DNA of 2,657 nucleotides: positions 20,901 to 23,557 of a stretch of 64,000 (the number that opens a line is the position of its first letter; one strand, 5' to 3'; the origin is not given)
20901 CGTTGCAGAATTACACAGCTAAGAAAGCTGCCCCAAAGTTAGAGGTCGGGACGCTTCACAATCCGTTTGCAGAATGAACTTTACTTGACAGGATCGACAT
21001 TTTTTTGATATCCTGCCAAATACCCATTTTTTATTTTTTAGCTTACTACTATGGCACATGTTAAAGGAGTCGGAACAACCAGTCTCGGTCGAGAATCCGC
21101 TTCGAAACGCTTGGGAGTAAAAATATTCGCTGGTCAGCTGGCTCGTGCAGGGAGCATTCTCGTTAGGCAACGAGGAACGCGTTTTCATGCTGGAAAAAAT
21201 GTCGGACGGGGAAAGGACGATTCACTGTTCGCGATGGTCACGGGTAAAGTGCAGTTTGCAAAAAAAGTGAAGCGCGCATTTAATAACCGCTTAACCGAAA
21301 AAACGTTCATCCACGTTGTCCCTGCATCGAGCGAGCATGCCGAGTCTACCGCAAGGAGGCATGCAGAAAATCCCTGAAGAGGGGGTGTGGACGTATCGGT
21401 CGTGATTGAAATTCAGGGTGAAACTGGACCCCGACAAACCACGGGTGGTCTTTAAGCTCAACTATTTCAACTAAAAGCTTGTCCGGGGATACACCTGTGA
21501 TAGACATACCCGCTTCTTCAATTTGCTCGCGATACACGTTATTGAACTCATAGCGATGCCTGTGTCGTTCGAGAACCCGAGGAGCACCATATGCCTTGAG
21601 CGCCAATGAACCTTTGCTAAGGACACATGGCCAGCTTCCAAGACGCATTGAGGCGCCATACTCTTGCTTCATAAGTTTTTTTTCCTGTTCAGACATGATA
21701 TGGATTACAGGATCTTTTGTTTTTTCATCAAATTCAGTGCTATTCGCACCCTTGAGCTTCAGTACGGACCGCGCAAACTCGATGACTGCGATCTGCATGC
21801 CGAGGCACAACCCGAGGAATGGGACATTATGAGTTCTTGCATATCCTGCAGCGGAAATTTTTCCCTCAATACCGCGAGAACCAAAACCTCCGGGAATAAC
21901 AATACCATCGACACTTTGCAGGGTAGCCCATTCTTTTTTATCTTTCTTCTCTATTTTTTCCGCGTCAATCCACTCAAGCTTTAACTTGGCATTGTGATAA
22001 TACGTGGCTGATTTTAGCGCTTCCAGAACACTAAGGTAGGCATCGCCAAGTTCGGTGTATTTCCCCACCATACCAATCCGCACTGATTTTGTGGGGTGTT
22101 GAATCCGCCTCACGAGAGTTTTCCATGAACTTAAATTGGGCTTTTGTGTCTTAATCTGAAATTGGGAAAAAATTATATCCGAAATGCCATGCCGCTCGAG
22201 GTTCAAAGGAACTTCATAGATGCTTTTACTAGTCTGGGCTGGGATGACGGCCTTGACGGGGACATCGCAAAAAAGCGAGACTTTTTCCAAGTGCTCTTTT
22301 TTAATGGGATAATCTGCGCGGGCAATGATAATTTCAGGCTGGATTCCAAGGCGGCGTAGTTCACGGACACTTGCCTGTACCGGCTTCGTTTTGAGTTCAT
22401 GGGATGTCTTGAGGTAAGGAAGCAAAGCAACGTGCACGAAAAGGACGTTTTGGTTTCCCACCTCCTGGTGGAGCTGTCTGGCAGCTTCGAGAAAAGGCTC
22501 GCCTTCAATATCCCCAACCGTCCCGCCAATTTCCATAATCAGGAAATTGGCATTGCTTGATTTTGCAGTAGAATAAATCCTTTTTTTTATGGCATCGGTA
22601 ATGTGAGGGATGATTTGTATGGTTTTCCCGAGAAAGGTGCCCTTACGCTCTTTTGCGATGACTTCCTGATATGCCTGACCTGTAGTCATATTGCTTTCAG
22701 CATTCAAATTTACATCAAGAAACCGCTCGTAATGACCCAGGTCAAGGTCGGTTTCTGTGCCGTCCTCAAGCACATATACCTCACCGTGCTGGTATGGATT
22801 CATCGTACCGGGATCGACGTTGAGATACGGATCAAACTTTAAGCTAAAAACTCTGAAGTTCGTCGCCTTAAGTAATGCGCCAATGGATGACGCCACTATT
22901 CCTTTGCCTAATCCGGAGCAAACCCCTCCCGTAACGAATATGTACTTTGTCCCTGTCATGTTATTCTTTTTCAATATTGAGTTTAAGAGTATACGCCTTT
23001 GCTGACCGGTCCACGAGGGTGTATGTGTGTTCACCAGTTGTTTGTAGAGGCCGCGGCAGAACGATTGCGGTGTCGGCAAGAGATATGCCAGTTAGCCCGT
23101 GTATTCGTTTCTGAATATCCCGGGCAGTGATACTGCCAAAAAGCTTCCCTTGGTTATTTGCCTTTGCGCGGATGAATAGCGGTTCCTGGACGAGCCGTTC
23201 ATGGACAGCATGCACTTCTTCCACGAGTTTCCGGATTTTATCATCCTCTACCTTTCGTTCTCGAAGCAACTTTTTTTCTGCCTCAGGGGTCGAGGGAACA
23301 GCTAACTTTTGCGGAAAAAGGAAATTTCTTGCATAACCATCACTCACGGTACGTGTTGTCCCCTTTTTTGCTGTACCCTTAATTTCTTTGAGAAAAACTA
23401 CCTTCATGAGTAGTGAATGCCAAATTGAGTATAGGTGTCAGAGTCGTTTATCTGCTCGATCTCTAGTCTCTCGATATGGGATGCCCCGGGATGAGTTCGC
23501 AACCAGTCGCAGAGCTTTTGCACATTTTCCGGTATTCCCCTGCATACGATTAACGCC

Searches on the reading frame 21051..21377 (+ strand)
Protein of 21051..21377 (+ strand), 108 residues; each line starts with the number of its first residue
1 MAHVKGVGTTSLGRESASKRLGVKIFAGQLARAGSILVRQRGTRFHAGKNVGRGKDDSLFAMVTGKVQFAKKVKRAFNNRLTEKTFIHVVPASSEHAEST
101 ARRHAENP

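Call 8: search_protein_families(library=pfam, proteins=[window:21051-21377:+])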
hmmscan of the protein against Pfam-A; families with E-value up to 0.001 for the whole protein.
window:21051-21377:+ (108 aa): 1 family
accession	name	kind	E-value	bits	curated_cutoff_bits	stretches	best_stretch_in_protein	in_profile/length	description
PF01016.24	Ribosomal_L27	-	4.2e-30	104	20.5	1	2-77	1-76/79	Ribosomal L27 protein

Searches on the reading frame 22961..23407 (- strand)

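Call 8: search_protein_families(library=pfam, proteins=[window:22961-23407:-])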
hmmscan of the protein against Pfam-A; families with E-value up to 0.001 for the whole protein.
window:22961-23407:- (148 aa): 2 families
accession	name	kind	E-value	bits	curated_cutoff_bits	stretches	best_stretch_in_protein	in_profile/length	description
PF01281.25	Ribosomal_L9_N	-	6.4e-18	64.5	20.7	1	1-47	1-47/47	Ribosomal protein L9, N-terminal domain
PF03948.19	Ribosomal_L9_C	-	3.1e-12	47.2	23.2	1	64-144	2-83/86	Ribosomal protein L9, C-terminal domain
